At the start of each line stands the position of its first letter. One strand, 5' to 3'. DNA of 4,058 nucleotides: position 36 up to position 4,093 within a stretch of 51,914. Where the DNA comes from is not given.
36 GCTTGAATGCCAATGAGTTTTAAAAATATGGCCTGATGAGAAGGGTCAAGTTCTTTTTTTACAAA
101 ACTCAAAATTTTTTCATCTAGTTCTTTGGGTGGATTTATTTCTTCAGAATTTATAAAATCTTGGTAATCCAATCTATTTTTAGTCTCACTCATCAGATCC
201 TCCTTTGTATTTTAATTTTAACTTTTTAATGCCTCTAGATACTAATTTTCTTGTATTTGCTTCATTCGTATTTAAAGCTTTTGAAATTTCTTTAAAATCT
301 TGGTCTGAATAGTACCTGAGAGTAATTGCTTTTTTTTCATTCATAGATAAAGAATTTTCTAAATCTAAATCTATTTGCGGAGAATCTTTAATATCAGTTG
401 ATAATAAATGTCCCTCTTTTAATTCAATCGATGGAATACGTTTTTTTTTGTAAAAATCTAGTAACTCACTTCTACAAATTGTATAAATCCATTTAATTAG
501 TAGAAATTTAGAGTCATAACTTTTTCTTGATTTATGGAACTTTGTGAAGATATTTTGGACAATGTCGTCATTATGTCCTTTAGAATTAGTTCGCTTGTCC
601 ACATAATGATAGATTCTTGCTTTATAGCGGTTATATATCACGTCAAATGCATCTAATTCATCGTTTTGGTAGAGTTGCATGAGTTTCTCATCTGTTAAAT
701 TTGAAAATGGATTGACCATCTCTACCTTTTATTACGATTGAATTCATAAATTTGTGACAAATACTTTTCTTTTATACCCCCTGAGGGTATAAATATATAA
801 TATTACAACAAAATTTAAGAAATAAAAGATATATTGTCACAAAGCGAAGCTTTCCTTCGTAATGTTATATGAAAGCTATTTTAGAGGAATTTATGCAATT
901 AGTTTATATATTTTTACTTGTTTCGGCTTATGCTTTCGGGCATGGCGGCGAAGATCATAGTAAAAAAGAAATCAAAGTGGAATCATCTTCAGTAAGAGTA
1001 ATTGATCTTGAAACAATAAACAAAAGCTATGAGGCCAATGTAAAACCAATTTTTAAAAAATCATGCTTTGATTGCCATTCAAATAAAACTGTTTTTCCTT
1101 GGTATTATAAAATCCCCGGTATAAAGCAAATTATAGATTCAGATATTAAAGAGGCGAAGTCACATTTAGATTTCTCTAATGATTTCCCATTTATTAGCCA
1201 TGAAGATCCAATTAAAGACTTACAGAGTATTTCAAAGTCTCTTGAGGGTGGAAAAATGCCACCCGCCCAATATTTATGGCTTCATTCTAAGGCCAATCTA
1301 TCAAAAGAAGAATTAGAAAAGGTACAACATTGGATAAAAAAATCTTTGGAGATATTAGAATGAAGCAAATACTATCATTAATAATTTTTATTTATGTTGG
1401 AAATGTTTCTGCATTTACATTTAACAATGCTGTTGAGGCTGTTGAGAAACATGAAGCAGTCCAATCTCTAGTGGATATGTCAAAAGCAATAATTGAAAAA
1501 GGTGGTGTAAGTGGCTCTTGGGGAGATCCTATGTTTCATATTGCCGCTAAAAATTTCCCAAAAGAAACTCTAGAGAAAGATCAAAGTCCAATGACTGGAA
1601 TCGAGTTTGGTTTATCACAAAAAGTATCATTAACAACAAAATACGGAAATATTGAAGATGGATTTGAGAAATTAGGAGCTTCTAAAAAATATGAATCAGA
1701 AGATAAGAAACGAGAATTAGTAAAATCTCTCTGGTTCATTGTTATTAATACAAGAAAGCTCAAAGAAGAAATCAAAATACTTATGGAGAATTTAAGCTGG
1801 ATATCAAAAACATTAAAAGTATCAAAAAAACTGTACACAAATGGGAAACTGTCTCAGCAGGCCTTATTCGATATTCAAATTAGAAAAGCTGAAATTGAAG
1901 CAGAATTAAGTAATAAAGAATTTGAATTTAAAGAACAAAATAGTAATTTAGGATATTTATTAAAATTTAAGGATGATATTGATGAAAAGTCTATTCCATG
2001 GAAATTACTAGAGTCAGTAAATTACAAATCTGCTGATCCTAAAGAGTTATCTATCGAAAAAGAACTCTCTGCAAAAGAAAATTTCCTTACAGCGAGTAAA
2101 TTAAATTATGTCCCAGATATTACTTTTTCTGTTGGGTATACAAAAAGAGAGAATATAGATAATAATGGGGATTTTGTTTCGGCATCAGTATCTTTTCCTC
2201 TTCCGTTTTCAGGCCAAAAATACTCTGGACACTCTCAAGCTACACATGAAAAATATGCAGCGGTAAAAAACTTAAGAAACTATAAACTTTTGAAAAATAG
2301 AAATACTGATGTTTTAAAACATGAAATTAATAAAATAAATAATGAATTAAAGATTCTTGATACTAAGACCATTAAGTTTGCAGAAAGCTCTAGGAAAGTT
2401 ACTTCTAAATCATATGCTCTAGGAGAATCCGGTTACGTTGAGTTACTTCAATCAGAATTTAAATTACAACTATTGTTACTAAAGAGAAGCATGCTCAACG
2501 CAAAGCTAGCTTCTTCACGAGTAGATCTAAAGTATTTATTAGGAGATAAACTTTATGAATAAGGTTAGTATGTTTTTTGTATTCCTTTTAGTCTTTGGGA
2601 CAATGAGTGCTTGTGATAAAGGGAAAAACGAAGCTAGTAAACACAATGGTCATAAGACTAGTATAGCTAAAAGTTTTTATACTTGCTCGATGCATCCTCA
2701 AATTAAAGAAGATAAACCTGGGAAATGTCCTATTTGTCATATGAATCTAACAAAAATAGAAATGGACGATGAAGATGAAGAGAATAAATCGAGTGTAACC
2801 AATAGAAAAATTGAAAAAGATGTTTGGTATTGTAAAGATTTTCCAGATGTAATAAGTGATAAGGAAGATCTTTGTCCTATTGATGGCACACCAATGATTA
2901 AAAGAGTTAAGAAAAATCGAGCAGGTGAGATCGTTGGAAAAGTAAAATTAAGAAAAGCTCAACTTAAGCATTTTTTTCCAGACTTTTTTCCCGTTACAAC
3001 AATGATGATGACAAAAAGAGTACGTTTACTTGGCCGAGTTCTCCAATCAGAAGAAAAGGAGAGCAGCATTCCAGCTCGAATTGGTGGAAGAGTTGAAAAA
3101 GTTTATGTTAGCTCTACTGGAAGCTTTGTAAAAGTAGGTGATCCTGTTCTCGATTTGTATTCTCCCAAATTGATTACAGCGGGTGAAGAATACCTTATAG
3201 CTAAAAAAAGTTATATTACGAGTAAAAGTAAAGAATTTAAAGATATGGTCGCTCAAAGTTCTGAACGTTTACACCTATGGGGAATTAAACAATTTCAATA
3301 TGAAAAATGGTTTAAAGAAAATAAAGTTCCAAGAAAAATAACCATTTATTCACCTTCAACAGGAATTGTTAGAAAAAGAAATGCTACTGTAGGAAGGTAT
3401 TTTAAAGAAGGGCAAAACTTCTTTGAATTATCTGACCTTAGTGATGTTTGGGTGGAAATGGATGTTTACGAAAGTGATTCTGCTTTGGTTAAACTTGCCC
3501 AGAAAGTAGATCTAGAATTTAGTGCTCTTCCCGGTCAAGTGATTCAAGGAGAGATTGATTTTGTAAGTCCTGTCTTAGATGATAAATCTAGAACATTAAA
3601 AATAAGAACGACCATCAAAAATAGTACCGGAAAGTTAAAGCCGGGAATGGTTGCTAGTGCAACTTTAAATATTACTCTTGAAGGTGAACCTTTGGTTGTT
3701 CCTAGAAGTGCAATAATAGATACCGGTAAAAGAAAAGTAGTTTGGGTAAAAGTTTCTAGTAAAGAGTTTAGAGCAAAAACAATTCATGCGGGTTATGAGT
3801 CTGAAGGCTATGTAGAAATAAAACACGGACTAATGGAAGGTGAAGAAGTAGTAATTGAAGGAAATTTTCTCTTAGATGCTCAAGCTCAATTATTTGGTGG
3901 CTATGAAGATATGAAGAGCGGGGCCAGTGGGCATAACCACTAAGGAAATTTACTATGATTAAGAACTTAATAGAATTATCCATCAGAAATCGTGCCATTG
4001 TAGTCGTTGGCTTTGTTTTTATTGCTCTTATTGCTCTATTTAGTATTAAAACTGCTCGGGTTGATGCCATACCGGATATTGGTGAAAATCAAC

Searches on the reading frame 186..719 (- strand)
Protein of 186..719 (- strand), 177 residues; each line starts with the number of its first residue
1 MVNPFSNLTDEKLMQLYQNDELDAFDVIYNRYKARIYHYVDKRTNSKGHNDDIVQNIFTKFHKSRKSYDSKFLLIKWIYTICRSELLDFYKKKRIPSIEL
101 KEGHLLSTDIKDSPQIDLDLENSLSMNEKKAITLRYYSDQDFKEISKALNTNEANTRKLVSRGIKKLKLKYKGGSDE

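Call 59: search_protein_families(library=pfam, proteins=[window:186-719:-], max_evalue=0.01)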
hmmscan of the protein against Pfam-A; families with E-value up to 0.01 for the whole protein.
window:186-719:- (177 aa): 3 families
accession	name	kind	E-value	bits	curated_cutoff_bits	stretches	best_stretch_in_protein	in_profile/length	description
PF04542.20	Sigma70_r2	-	7.3e-09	35.7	24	1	28-94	1-69/71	Sigma-70 region 2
PF08281.18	Sigma70_r4_2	-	1e-07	31.9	25.7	1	123-167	10-54/54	Sigma-70, region 4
PF04545.22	Sigma70_r4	-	1.4e-06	28.2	24.1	1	123-168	4-49/50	Sigma-70, region 4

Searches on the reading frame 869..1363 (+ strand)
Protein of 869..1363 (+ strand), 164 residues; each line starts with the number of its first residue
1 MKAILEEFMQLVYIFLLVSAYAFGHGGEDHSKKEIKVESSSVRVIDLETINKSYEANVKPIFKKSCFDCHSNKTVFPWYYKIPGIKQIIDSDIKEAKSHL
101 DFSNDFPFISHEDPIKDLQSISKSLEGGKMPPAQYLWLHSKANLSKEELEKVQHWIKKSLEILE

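Call 59: search_protein_families(library=pfam, proteins=[window:869-1363:+], max_evalue=0.01)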
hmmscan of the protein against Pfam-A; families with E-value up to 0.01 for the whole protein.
window:869-1363:+ (164 aa): 1 family
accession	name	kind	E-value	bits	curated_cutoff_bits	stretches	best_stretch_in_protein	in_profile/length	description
PF14376.11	Haem_bd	-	4.9e-32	111.1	27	1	52-158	28-133/133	Haem-binding domain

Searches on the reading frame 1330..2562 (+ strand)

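Call 59: search_protein_families(library=pfam, proteins=[window:1330-2562:+], max_evalue=0.01)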
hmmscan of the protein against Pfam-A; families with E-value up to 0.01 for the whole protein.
window:1330-2562:+ (410 aa): 1 family
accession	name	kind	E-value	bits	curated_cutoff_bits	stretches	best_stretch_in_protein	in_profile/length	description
PF02321.23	OEP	-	1.1e-17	65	22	2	247-405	23-187/187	Outer membrane efflux protein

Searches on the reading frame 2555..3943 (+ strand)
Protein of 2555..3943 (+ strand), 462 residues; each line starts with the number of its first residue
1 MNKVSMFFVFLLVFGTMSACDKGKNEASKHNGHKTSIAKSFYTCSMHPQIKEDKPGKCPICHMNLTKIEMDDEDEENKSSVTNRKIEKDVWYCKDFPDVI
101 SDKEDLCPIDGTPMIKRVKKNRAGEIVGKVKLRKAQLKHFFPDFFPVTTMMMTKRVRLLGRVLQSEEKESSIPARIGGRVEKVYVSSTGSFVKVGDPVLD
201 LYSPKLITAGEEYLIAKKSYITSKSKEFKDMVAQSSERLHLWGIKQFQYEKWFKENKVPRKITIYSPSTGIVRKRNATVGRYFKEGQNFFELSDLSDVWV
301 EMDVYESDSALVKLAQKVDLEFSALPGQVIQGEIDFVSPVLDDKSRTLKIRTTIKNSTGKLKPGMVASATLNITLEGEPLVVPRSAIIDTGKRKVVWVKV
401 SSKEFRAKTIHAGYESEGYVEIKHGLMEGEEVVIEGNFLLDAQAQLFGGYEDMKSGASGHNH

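Call 59: search_protein_families(library=pfam, proteins=[window:2555-3943:+], max_evalue=0.01)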
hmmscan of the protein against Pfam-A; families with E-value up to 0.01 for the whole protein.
window:2555-3943:+ (462 aa): 3 families
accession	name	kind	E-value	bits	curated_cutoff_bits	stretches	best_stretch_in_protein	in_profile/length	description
PF16576.10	HlyD_D23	-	1.7e-66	224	30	1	152-367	2-214/214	Barrel-sandwich domain of CusB or HlyD membrane-fusion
PF13437.12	HlyD_3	-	4.9e-20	72.7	22.2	1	263-364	1-106/106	HlyD family secretion protein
PF19335.5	HMBD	-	1.9e-11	44.1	23.6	1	41-67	1-27/28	Heavy metal binding domain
